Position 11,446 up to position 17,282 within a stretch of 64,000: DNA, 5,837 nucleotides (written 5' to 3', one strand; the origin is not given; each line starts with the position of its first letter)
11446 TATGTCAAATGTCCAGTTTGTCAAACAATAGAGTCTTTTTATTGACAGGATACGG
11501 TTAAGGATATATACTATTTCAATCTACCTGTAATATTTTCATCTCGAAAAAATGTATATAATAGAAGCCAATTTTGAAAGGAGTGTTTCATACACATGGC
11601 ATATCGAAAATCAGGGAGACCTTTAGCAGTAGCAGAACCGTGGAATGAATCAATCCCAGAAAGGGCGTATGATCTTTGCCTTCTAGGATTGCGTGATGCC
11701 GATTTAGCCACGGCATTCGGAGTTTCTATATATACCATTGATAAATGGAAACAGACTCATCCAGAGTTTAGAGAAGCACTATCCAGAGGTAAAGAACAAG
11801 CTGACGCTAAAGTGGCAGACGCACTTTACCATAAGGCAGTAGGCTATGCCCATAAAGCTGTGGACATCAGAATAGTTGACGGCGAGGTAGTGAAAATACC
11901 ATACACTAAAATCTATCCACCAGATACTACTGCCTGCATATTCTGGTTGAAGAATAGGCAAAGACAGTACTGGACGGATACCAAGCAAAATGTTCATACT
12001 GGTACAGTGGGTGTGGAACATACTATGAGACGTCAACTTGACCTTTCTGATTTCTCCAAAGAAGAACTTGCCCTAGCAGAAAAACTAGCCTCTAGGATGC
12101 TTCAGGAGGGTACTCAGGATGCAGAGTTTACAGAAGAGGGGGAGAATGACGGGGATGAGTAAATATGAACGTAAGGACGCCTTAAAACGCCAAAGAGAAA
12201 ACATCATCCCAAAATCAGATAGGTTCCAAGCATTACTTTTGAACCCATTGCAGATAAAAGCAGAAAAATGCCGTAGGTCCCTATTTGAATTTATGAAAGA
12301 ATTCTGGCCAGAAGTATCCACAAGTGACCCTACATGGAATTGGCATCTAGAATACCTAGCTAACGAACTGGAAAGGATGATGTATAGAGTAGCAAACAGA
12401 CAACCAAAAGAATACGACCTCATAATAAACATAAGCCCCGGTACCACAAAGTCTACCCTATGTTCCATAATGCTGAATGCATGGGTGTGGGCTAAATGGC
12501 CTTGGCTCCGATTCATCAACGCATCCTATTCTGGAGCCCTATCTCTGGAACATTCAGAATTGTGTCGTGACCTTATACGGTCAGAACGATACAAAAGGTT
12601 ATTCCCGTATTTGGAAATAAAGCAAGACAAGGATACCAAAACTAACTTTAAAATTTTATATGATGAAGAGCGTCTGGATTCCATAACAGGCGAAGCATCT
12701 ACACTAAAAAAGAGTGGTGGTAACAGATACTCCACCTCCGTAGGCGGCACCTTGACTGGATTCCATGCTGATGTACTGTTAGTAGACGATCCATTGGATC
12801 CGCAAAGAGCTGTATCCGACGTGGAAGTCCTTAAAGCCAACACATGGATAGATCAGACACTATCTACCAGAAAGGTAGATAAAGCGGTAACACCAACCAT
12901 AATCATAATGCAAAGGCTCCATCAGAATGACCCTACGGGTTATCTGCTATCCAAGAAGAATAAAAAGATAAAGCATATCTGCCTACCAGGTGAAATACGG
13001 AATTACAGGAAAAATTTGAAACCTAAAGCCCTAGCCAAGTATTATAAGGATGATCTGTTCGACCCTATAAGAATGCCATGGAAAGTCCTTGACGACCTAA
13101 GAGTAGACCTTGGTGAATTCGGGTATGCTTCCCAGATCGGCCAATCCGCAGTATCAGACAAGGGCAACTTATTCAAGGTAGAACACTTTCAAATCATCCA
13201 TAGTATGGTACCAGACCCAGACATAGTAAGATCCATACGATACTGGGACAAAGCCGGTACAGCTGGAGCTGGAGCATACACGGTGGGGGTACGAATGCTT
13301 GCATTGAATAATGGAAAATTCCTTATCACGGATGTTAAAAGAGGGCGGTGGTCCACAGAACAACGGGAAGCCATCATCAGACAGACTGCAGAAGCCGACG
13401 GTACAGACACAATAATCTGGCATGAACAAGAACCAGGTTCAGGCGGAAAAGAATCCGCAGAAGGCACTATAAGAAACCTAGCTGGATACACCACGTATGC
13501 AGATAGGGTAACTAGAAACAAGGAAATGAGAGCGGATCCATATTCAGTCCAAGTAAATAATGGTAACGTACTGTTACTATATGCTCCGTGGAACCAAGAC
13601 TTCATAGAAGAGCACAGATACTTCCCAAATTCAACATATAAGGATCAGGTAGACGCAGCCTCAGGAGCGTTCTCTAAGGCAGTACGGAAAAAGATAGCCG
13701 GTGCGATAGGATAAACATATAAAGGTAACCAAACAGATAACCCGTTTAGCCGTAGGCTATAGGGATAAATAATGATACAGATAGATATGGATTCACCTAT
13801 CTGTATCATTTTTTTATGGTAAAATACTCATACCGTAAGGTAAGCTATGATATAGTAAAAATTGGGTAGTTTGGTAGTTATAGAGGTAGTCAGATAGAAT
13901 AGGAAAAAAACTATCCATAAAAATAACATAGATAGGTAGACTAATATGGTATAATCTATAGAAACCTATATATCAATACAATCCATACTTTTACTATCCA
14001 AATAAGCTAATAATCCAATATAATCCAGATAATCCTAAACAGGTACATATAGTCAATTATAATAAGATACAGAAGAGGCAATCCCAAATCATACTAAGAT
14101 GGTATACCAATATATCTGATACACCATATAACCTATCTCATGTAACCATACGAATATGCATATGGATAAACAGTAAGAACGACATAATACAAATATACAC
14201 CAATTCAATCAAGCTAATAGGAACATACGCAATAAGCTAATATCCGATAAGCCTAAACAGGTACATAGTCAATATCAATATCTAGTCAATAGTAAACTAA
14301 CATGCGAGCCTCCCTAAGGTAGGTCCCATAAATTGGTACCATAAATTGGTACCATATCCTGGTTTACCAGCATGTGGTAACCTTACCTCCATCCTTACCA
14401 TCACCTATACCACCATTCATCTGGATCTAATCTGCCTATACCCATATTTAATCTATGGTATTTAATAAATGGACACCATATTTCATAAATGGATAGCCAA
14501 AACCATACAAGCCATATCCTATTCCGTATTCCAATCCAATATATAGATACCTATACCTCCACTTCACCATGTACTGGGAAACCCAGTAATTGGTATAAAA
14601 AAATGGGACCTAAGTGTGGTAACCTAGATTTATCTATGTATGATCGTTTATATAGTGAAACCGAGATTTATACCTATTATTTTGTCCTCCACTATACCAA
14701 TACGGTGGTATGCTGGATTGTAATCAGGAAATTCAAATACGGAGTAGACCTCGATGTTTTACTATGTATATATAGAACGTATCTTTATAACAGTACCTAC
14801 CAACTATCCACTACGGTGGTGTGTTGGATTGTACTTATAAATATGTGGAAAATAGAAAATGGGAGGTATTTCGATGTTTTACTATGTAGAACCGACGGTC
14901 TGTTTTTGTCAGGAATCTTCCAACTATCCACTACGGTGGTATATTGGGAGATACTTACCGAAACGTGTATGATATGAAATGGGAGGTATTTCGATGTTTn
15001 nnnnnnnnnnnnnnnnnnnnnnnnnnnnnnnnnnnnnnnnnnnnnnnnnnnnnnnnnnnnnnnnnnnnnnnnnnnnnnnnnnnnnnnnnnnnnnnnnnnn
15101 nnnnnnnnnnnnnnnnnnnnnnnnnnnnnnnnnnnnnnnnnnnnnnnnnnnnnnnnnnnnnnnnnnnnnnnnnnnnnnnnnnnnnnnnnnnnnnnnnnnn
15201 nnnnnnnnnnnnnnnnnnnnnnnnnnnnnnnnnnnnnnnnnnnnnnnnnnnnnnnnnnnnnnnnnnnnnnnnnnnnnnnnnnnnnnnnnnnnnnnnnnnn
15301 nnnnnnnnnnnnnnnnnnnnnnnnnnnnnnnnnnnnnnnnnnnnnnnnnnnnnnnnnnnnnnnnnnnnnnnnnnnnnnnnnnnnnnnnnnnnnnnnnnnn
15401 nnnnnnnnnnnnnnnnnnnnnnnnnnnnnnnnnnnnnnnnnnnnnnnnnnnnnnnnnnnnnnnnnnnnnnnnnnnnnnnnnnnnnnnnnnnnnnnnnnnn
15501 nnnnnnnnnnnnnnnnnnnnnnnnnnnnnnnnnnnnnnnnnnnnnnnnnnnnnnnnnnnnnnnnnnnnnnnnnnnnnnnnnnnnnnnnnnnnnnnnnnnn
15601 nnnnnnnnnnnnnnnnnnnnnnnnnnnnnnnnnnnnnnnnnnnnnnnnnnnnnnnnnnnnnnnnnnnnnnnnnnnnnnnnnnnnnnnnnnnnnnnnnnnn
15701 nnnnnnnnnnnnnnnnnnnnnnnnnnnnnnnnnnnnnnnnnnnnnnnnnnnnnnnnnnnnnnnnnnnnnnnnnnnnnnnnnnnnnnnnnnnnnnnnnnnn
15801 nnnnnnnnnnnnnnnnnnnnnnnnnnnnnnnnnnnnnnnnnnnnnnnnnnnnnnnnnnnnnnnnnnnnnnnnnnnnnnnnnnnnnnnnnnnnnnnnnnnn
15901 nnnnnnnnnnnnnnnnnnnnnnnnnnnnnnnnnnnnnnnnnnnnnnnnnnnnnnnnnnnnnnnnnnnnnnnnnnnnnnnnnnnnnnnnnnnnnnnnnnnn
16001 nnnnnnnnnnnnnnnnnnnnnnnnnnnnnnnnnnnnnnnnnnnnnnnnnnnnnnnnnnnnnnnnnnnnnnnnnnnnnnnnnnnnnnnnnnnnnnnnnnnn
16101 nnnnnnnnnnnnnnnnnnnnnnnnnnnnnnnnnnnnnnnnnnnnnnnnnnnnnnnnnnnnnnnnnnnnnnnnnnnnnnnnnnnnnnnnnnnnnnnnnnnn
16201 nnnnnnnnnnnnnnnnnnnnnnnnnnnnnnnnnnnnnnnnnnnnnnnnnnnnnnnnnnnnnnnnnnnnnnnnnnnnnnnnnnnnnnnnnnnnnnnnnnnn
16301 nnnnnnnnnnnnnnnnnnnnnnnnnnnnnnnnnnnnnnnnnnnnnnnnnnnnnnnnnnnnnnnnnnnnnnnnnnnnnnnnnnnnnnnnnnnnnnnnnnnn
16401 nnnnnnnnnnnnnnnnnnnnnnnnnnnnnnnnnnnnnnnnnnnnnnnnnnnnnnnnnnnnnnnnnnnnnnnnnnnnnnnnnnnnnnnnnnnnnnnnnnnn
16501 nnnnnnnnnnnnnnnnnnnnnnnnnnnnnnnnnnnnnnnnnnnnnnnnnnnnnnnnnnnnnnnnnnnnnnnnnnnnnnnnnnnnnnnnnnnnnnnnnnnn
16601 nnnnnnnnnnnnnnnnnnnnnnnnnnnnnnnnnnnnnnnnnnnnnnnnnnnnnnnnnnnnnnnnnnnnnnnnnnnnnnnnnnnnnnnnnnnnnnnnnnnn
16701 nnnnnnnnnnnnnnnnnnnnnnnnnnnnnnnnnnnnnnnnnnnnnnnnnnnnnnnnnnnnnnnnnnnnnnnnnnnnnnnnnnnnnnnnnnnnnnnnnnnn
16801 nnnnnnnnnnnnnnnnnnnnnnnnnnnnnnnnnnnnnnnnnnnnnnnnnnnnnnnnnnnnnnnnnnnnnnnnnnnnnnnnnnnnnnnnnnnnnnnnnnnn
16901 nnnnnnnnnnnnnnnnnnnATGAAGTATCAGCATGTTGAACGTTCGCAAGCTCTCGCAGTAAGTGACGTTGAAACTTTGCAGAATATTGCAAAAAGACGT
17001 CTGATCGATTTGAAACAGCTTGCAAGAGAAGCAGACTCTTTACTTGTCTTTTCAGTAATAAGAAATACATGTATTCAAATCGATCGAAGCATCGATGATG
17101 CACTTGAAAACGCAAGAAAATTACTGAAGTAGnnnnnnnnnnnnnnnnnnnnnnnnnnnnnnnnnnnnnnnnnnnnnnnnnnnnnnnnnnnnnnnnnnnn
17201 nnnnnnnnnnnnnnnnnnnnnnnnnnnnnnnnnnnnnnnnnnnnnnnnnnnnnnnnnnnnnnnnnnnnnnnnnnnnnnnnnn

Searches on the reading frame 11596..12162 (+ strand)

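Call 12: search_protein_families(library=pfam, proteins=[window:11596-12162:+], max_evalue=0.01)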
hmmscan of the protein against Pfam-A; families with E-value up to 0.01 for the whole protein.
window:11596-12162:+ (188 aa): 0 families

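Call 13: search_protein_families(library=phrogs, proteins=[window:11596-12162:+], max_evalue=0.01)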
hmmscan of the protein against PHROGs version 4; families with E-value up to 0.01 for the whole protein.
window:11596-12162:+ (188 aa): 6 families
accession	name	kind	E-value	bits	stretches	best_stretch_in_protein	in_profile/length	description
phrog_309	-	head and packaging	3.1e-47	163.1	1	15-183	140-306/319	terminase small subunit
phrog_23444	-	head and packaging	6.5e-09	36.9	1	38-128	4-100/126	terminase small subunit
phrog_7344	-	head and packaging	0.0015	19.8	1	34-64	31-60/161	terminase small subunit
phrog_3064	-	head and packaging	0.0017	18.8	1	38-67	88-117/175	terminase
phrog_4151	-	DNA, RNA and nucleotide metabolism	0.0073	17.1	0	17-55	6-44/154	DNA binding protein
phrog_28310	-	unknown function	0.0074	17.6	0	31-74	23-66/76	-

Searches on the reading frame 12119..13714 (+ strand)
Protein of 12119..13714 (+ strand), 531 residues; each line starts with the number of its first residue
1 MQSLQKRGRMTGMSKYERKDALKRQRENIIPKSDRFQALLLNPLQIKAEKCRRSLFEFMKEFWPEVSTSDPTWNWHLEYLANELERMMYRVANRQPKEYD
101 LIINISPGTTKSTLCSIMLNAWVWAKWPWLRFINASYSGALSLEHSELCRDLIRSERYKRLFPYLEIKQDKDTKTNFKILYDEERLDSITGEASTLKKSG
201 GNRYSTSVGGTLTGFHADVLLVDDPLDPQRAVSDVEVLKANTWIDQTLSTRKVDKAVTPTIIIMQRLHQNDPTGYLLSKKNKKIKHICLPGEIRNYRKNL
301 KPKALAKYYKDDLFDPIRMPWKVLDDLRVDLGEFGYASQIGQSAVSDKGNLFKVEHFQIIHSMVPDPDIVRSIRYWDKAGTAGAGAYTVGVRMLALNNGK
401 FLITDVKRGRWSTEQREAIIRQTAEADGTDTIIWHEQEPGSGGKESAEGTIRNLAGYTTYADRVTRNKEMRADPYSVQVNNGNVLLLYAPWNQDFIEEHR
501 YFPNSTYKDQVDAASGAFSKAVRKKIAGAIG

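Call 12: search_protein_families(library=pfam, proteins=[window:12119-13714:+], max_evalue=0.01)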
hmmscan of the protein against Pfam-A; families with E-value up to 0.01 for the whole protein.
window:12119-13714:+ (531 aa): 1 family
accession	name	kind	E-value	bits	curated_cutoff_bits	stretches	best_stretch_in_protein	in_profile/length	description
PF17289.8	Terminase_6C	-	2.9e-05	24.5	22.6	1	375-519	2-153/155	Terminase RNaseH-like domain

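Call 13: search_protein_families(library=phrogs, proteins=[window:12119-13714:+], max_evalue=0.01)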
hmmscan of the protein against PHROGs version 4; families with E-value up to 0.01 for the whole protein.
window:12119-13714:+ (531 aa): 7 families
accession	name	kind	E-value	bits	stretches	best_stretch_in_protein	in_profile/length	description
phrog_38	-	head and packaging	1.2e-77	263.2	1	25-525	250-707/760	terminase large subunit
phrog_4758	-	head and packaging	1.8e-48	166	1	47-287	12-231/243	terminase large subunit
phrog_979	-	head and packaging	1.7e-36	127.1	1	347-526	411-604/642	terminase large subunit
phrog_12171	-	head and packaging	1.1e-24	87.7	1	428-520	2-94/110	terminase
phrog_9453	-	head and packaging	2.6e-09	38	1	347-528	8-217/233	terminase large subunit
phrog_5573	-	head and packaging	3e-08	34.4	1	318-525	31-238/250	terminase large subunit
phrog_30251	-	head and packaging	4.5e-08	32.8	1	44-288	10-236/799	terminase large subunit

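Call 15: search_dna_similar(query=window:12119-13714:+, collection=phages, mode=protein, max_rows=25)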
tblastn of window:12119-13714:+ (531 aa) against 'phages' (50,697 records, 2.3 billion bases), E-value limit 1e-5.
Records with a match: 1414; places in all: 1417; records where one place covers at least 80% of the query: 271.
Best place of each record, by identity: <60% 1414.
By first word of the organism name: Klebsiella 396; Escherichia 357; Salmonella 102; Vibrio 83; Acinetobacter 51; Helicobacter 39; Bacteriophage 36; Erwinia 33; Shigella 32; Pseudomonas 26; and 57 more.
By host as written in the record: - 209; Klebsiella pneumoniae 194; Escherichia coli 95; Escherichia coli K-12 MG1655 52; Escherichia coli DSM 12242 43; Helicobacter pylori 30; Citrobacter freundii 21; Acinetobacter baumannii 20; and 371 more.
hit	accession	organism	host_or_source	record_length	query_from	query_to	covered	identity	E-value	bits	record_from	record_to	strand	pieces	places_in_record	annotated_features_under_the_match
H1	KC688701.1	Croceibacter phage P2559Y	Croceibacter atlanticus HTCC2559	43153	41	513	89%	38.1%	1e-83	289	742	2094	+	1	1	terminase-like family protein | terminase small subunit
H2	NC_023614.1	Croceibacter phage P2559Y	Croceibacter atlanticus HTCC2559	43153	41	513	89%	38.1%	1e-83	289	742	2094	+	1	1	terminase large subunit | terminase small subunit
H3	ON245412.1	Phage vB_RanS_PJN03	sewage water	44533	46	512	88%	35.2%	2e-76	268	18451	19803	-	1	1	terminase large subunit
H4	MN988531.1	Rhizobium phage RHph_Y5A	Rhizobium phaseoli N161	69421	41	527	92%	31.7%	4e-48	185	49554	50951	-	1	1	terminase large subunit protein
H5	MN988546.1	Rhizobium phage RHph_Y2_4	Rhizobium phaseoli Y2_4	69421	41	527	92%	31.7%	4e-48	185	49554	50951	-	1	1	terminase large subunit protein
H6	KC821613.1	Cellulophaga phage phi12:1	Cellulophaga baltica #12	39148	46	353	58%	50.0%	7e-87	298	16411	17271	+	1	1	phage terminase large subunit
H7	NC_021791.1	Cellulophaga phage phi12:1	Cellulophaga baltica #12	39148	46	353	58%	50.0%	7e-87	298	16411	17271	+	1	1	terminase large subunit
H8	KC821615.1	Cellulophaga phage phi12:3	Cellulophaga baltica #12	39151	46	353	58%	50.0%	7e-87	298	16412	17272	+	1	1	phage terminase large subunit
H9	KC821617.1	Cellulophaga phage phi17:1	Cellulophaga baltica #17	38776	46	353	58%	49.4%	2e-85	295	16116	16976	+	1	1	phage terminase large subunit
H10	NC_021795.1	Cellulophaga phage phi17:1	Cellulophaga baltica #17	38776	46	353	58%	49.4%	2e-85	295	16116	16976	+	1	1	terminase large subunit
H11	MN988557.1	Rhizobium phage RHph_Y52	Rhizobium phaseoli IE6794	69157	41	517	90%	31.8%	7e-48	184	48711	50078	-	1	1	terminase large subunit protein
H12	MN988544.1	Rhizobium phage RHph_Y21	Rhizobium phaseoli N841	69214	41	517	90%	31.8%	7e-48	184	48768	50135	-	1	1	terminase large subunit protein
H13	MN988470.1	Rhizobium phage RHph_TM3_3_9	Rhizobium etli T3_9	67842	41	517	90%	31.8%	1e-47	184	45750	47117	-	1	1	terminase large subunit protein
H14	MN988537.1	Rhizobium phage RHph_TM3_3_10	Rhizobium etli T3_10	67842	41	517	90%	31.8%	1e-47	184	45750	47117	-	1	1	terminase large subunit protein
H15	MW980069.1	Rhizobium phage RHEph19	Rhizobium etli sv. phaseoli N561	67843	41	517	90%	31.8%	1e-47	184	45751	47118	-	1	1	terminase large subunit protein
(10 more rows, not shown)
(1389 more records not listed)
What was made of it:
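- Tried and rejected: A Bacteroidota host was suggested by the nearest terminase relatives (call 15).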

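Call 17: find_related_loci(query=window:12119-13714:+, collection=viral_contigs, flank=10000)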
Query window:12119-13714:+ (531 aa) in viral_contigs; peptide patterns used: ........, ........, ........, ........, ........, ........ (x = any residue, [..] = any of these).
23 stretches matched a pattern; 9 encode a relative of the query (tblastn E <= 1e-3); 9 distinct loci.
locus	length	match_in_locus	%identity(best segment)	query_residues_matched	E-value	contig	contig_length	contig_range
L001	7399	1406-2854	59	46-530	0e+0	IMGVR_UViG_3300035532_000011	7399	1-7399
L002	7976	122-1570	59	46-530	0e+0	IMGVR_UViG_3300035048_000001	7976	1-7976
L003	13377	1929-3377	59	46-530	0e+0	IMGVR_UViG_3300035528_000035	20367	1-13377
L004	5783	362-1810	57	23-520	0e+0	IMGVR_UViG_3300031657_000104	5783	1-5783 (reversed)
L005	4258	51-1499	57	23-520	0e+0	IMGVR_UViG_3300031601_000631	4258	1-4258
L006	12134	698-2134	46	12-520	1e-136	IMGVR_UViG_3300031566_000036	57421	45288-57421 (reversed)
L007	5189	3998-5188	44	12-441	2e-108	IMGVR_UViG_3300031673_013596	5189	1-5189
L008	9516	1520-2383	48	45-353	3e-93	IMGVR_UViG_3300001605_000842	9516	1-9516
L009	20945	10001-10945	34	200-520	6e-39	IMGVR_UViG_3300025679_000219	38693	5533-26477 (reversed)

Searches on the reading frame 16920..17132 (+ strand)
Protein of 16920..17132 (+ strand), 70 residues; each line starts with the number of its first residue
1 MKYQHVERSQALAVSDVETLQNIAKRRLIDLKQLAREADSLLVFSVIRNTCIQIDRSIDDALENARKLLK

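Call 12: search_protein_families(library=pfam, proteins=[window:16920-17132:+], max_evalue=0.01)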
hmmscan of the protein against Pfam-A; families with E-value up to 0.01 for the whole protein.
window:16920-17132:+ (70 aa): 0 families

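Call 13: search_protein_families(library=phrogs, proteins=[window:16920-17132:+], max_evalue=0.01)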
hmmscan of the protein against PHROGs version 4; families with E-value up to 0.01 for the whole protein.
window:16920-17132:+ (70 aa): 0 families

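Call 44: search_protein_families(library=pfam, proteins=[window:16920-17132:+], max_evalue=5)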
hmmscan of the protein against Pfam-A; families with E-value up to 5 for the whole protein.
window:16920-17132:+ (70 aa): 0 families

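Call 46: search_solved_structures(query=window:16920-17132:+, max_evalue=10)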
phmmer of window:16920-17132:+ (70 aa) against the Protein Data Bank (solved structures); distinct sequences matched with E-value up to 10: 2.
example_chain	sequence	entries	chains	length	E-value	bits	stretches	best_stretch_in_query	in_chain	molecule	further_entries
8i24_F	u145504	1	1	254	0.62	13.8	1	21-64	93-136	RNA polymerase sigma factor SigI6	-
8g4k_A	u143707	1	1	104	0.69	13.7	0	7-46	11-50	5HCS_TGFBR2_1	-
